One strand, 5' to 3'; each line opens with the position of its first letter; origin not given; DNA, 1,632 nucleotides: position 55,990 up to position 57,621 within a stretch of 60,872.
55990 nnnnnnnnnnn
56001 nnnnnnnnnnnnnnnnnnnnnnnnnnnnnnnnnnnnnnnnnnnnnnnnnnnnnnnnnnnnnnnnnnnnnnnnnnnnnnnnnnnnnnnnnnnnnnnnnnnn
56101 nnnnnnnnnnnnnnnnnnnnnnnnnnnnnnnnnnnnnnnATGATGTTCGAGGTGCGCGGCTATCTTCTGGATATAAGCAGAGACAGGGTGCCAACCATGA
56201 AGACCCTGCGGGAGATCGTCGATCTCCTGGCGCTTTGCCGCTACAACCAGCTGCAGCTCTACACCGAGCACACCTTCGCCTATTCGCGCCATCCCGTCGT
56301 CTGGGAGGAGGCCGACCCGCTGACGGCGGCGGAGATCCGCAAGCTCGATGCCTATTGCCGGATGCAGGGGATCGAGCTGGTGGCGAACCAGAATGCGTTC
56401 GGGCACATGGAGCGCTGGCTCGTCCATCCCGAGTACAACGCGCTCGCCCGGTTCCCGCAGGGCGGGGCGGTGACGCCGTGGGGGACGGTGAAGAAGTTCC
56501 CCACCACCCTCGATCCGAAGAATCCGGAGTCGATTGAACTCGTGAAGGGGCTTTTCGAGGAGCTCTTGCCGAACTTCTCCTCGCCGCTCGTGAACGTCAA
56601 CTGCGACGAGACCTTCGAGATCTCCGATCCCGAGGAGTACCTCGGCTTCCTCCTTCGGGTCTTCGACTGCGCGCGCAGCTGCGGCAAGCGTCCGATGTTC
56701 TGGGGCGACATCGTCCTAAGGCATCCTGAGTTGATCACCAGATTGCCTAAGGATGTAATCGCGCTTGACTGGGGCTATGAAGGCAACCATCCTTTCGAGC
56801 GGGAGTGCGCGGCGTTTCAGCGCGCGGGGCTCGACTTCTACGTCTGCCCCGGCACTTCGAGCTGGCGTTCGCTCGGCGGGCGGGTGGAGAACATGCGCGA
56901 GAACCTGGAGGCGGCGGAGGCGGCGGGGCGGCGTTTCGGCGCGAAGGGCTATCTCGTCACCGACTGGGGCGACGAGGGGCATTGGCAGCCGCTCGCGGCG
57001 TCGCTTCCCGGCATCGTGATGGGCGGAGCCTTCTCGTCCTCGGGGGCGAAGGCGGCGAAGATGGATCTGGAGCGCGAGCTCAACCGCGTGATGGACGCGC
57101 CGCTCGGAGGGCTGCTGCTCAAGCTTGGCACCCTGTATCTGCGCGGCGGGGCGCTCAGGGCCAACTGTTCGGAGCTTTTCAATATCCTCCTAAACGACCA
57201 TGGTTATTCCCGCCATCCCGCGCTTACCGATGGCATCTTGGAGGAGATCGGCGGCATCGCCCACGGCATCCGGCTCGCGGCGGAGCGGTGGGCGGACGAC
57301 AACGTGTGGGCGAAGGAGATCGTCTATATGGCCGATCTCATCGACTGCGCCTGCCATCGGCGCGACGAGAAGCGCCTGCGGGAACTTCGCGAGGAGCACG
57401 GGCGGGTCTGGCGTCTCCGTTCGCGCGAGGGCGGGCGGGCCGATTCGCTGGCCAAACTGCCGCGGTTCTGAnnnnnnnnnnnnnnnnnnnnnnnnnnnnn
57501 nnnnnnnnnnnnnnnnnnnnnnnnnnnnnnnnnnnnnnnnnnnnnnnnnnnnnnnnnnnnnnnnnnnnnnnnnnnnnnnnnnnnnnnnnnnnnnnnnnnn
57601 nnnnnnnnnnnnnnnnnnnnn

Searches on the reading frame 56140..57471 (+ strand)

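Call 63: search_protein_families(library=pfam, proteins=[window:56140-57471:+], max_evalue=0.0001)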
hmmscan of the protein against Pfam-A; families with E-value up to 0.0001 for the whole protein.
window:56140-57471:+ (443 aa): 1 family
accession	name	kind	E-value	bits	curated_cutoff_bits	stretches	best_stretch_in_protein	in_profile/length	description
PF00728.28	Glyco_hydro_20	-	7.1e-13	49.1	22.3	1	3-159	1-172/348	Glycosyl hydrolase family 20, catalytic domain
